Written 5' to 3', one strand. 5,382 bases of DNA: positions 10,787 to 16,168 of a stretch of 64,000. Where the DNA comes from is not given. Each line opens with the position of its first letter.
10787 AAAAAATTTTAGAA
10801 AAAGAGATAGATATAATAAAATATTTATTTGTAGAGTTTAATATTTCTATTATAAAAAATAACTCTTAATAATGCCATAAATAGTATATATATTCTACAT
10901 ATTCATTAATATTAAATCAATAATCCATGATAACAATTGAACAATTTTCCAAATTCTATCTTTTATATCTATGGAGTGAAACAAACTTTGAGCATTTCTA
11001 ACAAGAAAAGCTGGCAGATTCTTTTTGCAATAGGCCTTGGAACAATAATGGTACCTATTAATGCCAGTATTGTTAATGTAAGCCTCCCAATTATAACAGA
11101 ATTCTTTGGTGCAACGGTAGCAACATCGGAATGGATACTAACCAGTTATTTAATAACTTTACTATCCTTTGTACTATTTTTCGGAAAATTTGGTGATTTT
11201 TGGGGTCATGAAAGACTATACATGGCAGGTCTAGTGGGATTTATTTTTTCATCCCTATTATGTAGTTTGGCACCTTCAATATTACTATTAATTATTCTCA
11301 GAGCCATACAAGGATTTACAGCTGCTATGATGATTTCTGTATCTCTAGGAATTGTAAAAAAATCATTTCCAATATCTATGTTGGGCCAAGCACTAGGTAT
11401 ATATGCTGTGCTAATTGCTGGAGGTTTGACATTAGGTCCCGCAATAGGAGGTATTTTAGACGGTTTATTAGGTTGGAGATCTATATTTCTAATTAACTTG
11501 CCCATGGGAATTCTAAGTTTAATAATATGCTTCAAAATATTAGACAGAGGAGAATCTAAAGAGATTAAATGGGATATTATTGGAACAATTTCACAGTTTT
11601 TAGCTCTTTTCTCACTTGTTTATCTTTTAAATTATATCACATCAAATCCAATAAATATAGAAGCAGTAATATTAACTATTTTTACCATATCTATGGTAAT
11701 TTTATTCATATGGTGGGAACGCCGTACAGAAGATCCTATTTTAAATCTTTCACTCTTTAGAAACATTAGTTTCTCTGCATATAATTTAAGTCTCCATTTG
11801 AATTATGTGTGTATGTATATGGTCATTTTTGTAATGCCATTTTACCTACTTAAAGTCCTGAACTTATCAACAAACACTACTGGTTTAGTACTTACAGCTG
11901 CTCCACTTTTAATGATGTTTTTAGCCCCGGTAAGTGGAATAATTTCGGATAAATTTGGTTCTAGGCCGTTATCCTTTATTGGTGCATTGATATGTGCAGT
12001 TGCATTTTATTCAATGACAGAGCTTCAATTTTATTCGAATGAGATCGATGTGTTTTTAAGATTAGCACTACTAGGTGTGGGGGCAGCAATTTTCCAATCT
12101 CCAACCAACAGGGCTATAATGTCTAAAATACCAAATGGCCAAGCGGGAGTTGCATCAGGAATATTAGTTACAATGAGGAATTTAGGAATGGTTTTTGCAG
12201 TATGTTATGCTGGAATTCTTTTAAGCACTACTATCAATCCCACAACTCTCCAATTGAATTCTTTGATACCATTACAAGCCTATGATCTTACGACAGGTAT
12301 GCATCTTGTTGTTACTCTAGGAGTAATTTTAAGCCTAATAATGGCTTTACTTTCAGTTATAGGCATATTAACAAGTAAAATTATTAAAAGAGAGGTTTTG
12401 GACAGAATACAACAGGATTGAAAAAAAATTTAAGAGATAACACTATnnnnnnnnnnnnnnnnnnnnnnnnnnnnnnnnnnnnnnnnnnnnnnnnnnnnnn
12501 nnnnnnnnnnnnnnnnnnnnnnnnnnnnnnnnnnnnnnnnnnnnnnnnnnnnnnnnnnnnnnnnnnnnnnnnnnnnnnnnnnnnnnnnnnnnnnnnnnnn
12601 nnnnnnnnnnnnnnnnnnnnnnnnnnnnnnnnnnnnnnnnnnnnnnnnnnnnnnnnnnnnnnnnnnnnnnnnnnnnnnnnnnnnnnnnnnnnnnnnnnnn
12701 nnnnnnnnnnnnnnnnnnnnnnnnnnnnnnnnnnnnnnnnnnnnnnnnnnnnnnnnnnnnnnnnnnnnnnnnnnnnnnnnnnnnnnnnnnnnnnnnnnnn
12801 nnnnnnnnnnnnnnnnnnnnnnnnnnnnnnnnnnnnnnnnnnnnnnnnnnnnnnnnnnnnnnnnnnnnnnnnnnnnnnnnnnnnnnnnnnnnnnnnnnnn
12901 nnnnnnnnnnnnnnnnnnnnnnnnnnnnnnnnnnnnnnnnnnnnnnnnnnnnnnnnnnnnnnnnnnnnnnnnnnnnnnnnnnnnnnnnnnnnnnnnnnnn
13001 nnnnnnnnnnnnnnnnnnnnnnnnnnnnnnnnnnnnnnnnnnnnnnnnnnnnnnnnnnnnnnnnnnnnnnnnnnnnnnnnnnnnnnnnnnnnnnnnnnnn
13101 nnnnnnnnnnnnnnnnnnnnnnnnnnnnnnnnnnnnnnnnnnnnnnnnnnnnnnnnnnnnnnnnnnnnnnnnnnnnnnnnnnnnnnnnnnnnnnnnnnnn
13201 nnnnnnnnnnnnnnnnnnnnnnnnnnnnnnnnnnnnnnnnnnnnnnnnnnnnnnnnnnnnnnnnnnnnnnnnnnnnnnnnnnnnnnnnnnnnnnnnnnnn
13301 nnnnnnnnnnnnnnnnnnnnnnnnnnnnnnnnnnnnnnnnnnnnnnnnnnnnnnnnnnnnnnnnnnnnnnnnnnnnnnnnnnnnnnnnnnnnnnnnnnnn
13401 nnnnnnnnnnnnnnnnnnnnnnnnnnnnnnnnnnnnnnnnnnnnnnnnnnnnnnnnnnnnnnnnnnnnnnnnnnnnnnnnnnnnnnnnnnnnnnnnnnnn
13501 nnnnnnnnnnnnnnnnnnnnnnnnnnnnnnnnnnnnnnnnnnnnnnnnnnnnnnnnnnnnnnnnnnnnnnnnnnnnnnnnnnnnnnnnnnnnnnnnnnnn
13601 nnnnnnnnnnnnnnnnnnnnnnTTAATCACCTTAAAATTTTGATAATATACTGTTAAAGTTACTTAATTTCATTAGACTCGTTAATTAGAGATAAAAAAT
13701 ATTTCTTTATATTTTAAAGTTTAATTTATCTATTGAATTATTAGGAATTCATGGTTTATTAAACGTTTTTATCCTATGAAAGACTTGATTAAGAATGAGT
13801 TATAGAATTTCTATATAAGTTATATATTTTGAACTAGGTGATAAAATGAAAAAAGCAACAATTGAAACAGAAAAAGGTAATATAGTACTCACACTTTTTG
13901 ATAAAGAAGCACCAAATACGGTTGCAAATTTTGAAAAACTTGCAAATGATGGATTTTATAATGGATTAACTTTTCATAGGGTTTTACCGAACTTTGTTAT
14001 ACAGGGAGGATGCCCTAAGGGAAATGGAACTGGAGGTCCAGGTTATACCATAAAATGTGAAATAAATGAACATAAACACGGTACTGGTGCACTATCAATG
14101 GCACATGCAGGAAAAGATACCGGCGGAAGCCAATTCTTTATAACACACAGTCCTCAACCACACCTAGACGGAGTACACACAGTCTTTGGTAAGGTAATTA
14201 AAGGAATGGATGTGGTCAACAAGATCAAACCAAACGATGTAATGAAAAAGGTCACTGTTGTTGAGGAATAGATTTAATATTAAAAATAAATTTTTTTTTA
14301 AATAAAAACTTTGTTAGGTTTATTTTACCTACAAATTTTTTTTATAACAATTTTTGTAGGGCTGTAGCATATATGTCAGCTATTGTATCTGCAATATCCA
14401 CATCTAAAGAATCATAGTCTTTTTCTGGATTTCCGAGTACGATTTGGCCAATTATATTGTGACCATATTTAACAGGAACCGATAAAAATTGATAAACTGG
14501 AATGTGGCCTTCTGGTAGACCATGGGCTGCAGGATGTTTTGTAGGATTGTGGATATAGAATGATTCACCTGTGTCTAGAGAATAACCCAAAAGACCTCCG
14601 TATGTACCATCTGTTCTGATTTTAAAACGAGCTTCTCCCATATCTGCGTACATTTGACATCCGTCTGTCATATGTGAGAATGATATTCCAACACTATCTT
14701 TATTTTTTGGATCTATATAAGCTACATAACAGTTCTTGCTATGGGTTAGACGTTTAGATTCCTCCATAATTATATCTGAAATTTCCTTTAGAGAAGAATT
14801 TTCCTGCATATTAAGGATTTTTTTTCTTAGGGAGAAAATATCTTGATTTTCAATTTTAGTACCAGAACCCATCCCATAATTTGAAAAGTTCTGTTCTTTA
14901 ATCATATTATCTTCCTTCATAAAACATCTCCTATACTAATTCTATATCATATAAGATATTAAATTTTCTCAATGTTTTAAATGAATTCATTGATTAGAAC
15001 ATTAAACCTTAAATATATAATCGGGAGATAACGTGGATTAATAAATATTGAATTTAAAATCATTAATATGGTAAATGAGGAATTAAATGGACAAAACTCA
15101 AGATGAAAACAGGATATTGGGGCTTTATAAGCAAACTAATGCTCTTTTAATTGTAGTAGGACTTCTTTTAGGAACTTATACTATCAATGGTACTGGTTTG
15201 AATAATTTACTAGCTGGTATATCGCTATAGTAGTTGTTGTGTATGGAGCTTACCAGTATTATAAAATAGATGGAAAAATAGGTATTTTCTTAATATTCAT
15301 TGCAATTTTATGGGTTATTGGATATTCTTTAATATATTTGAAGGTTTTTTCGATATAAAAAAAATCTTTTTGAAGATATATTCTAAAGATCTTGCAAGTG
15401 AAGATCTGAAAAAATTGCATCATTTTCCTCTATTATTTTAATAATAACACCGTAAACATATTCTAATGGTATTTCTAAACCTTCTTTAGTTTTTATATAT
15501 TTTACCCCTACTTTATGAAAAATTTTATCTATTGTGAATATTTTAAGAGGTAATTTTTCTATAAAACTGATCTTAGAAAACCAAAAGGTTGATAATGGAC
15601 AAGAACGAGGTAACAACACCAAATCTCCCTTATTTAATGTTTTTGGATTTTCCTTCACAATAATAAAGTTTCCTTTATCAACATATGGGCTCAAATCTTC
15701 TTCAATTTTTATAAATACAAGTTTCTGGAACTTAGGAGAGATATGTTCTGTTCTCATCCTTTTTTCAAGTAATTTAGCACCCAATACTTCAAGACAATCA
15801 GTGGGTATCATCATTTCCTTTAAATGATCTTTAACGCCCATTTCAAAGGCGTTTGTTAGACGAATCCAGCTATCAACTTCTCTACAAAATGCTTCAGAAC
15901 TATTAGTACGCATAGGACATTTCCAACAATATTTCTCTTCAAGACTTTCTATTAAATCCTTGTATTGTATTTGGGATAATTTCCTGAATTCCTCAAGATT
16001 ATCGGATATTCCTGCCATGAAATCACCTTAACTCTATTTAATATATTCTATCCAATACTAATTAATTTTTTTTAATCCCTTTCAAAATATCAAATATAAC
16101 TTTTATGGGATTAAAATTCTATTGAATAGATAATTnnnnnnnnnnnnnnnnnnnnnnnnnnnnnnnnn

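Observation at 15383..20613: Co-oriented base-excision-repair cluster with three unexplained genes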

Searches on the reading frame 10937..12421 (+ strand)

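Call 63: search_protein_families(library=pfam, proteins=[window:10937-12421:+], max_evalue=0.001)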
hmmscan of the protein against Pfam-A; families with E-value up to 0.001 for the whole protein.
window:10937-12421:+ (494 aa): 2 families
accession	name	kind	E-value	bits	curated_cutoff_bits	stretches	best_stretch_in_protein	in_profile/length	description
PF07690.21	MFS_1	-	3e-49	168.3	33.4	1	33-421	2-346/347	Major Facilitator Superfamily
PF05977.19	MFS_3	-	1.1e-05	24.5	27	0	303-443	35-177/524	Transmembrane secretion effector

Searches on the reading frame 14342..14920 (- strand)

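Call 3: search_protein_families(library=pfam, proteins=[window:14342-14920:-], max_evalue=0.1)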
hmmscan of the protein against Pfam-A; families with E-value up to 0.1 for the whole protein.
window:14342-14920:- (192 aa): 3 families
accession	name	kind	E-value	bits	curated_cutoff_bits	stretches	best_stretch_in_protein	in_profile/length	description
PF13185.12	GAF_2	-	2.3e-18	67.2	28.6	1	42-189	2-136/136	GAF domain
PF01590.32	GAF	-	1e-09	39.5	22.4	1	44-188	2-133/133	GAF domain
PF13492.12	GAF_3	-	0.021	15.7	27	0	141-189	79-128/129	GAF domain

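Call 4: search_protein_families(library=ncbifam, proteins=[window:14342-14920:-], max_evalue=0.1)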
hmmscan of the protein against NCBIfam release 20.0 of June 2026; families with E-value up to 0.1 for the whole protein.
window:14342-14920:- (192 aa): 1 family
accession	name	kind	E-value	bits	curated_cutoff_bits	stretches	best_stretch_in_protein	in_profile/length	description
NF009495.0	PRK12855.1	subfamily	0.085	13.1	180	0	41-65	51-75/103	hypothetical protein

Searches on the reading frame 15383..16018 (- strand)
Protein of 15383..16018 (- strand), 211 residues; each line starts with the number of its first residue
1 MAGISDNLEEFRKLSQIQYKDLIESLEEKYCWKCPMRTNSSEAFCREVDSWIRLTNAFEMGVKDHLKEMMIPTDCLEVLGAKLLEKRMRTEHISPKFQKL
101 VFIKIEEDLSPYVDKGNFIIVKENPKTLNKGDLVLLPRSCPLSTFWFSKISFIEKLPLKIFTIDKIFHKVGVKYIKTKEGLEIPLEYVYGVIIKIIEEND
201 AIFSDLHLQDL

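Call 3: search_protein_families(library=pfam, proteins=[window:15383-16018:-], max_evalue=0.1)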
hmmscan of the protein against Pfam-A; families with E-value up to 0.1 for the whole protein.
window:15383-16018:- (211 aa): 0 families

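Call 4: search_protein_families(library=ncbifam, proteins=[window:15383-16018:-], max_evalue=0.1)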
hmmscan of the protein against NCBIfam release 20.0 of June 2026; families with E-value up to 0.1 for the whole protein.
window:15383-16018:- (211 aa): 0 families

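Call 5: search_protein_families(library=padloc, proteins=[window:15383-16018:-], max_evalue=1)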
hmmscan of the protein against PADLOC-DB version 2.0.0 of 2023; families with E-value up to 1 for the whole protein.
window:15383-16018:- (211 aa): 0 families

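Call 6: search_protein_families(library=phrogs, proteins=[window:15383-16018:-], max_evalue=1)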
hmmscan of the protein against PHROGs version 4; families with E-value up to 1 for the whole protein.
window:15383-16018:- (211 aa): 0 families

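Call 9: find_homologous_proteins(query=window:15383-16018:-)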
Query window:15383-16018:- (211 aa): 145 proteins with E <= 0.001 among 286 candidates; the best 120 are listed.
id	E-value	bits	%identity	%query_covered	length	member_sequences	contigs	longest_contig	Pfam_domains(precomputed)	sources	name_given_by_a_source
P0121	1.8e-122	425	90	100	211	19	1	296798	-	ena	-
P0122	2.0e-122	425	90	100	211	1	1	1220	-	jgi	-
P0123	4.6e-117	407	84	100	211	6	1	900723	-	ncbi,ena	-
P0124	1.7e-116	405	85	100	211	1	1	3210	-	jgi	jgi:hypothetical protein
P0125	5.7e-114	397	85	100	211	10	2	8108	-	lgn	-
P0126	1.4e-113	396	82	100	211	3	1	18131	-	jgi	jgi:hypothetical protein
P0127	2.9e-112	391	83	100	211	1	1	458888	-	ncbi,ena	-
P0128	1.2e-106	373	77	100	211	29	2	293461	-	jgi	jgi:hypothetical protein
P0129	4.1e-105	368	75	100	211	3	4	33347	-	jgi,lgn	jgi:hypothetical protein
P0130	1.4e-103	363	74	100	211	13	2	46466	-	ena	-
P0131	6.6e-102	358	70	100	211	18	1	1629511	-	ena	-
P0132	2.4e-101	356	72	100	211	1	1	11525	-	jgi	jgi:hypothetical protein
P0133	5.8e-100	351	71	100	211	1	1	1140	-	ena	-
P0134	5.9e-100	351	73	100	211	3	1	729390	-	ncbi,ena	-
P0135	1.4e-97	343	70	99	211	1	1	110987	-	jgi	jgi:hypothetical protein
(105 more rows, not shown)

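Call 14: search_solved_structures(query=window:15383-16018:-, max_evalue=10, show_alignments=2)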
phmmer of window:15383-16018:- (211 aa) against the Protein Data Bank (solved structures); distinct sequences matched with E-value up to 10: 2.
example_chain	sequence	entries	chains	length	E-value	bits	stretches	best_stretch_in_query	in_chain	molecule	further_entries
8dql_C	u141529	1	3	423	0.023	17.6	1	72-191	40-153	Secretion system protein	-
3k4x_A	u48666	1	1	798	0.87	12.5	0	99-133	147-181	Proliferating cell nuclear antigen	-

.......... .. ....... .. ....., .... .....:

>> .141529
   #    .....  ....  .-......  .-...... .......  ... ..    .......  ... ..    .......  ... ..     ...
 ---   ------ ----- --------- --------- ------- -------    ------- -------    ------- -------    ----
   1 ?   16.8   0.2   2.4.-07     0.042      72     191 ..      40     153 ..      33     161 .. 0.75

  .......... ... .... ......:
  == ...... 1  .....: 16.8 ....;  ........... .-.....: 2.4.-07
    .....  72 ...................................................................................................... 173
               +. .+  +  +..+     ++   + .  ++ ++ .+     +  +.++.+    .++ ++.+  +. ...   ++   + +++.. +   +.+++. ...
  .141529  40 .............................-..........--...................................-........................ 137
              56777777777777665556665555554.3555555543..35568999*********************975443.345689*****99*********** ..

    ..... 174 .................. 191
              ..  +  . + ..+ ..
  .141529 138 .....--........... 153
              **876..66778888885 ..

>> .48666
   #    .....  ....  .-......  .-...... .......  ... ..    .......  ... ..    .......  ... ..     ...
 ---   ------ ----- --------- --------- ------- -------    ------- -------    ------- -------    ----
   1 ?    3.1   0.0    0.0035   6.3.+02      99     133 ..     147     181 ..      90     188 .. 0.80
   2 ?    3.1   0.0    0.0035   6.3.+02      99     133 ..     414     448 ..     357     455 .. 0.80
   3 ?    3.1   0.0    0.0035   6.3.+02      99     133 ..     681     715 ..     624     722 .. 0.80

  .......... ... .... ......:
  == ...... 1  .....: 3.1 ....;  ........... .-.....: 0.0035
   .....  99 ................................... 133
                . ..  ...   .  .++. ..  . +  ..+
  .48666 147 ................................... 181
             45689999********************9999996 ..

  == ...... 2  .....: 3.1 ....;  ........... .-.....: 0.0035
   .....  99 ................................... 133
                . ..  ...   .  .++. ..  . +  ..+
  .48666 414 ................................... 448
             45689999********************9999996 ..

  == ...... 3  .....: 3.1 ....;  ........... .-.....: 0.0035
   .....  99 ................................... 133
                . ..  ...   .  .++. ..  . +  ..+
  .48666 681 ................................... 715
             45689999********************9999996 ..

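Call 24: search_solved_structures(query=A2, max_evalue=10, show_alignments=3)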
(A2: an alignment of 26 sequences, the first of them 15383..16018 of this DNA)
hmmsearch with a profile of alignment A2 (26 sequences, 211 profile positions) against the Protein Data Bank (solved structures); distinct sequences matched with E-value up to 10: 1.
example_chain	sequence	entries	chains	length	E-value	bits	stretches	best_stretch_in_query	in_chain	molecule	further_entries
8dql_C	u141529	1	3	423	0.1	15.5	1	108-189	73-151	Secretion system protein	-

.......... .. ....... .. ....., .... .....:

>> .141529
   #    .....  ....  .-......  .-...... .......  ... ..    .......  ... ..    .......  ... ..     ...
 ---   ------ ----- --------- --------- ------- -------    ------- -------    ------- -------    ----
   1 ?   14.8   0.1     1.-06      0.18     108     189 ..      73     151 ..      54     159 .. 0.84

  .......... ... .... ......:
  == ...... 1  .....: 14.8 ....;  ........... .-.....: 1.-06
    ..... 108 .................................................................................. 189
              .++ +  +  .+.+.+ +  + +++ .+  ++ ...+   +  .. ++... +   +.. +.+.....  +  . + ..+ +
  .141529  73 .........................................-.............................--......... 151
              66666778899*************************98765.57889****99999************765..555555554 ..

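Call 38: predict_structure(alignment_id=A2)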
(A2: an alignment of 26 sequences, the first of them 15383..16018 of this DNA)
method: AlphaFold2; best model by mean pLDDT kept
length: 211 residues; sequences in the alignment: 26
mean_pLDDT: 72.4   pTM: 0.56
mean pLDDT of the five models: 72.4, 72.2, 67.1, 66.7, 65.0
residues with pLDDT >= 90: 15; 70-90: 124; 50-70: 34; < 50: 38
segments of 3 or more residues with pLDDT < 50: 29-40, 92-98, 139-156
pLDDT, mean of each block of 10 residues (from residue 1): 79 89 69 44 63 76 85 71 64 49 77 83 80 72 45 55 87 81 76 88 84 74
secondary structure, 60 per line:
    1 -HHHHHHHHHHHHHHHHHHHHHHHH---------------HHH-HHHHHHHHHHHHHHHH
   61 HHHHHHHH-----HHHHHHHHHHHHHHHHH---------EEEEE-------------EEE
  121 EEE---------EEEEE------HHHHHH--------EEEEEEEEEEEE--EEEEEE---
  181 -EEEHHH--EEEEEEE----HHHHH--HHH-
elements in order: H2-25 H45-68 H74-90 E100-104 E118-123 E133-137 H144-149 E158-169 E172-177 E182-184 E190-196 H201-205

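Call 41: fold_search(model_id=the predicted structure, library=pdb)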
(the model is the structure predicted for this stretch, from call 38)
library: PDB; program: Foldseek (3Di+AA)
matches with E <= 10: 576; with E <= 0.001: 3
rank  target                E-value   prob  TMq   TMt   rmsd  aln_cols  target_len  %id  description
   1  6a2q                  8.7e-05  1.00  0.25  0.46   5.0       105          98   11  Mycobacterium tuberculosis LexA C-domain I (released 2019-01-23)
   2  6a2s_A                2.1e-04  1.00  0.25  0.45   5.0       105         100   11  Mycobacterium tuberculosis LexA C-domain S160A (released 2019-01-23)
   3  6a2r_A                3.3e-04  1.00  0.25  0.45   5.1       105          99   11  Mycobacterium tuberculosis LexA C-domain II (released 2019-01-23)
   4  6a2t                  1.0e-03  1.00  0.28  0.54   4.0       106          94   13  Mycobacterium tuberculosis LexA C-domain K197A (released 2019-01-23)
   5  3k2z_B                4.9e-03  0.98  0.24  0.25   5.5       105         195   11  Crystal structure of a LexA protein from Thermotoga maritima (released 2010-10-06)
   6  3k2z_A                5.2e-03  0.98  0.24  0.25   5.5       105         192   11  Crystal structure of a LexA protein from Thermotoga maritima (released 2010-10-06)
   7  1umu_A                5.8e-03  0.99  0.25  0.45   8.1       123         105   10  STRUCTURE DETERMINATION OF UMUD' BY MAD PHASING OF THE SELENOMETHIONYL PROTEIN (released 1996-08-01)
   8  8gmt_A                6.9e-03  0.99  0.24  0.45   8.5       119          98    9  Structure of UmuD in complex with RecA filament (released 2022-12-21)
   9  1jhe_A                8.2e-03  0.97  0.23  0.34   5.8       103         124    8  LEXA L89P Q92W E152A K156A MUTANT (released 2001-09-19)
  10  1umu_B                1.0e-02  0.98  0.25  0.44  10.6       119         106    9  STRUCTURE DETERMINATION OF UMUD' BY MAD PHASING OF THE SELENOMETHIONYL PROTEIN (released 1996-08-01)
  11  1ay9_A                1.4e-02  0.97  0.24  0.42   8.4       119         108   10  WILD-TYPE UMUD' FROM E. COLI (released 1998-01-28)
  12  1f39_A                1.9e-02  0.97  0.26  0.46   4.9       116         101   10  CRYSTAL STRUCTURE OF THE LAMBDA REPRESSOR C-TERMINAL DOMAIN (released 2000-07-26)
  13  4n31_A                2.1e-02  0.99  0.30  0.42   5.4       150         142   11  Structure and activity of Streptococcus pyogenes SipA: a signal peptidase homologue essential for pilus polymerisation (released 2014-08-20)
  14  3k3r_E                2.4e-02  0.90  0.24  0.28   7.7       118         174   10  Unrefined crystal structure of a LexA-DNA complex (released 2010-08-18)
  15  1jhf_A                2.6e-02  0.96  0.25  0.26   4.9       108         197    7  LEXA G85D MUTANT (released 2001-09-19)
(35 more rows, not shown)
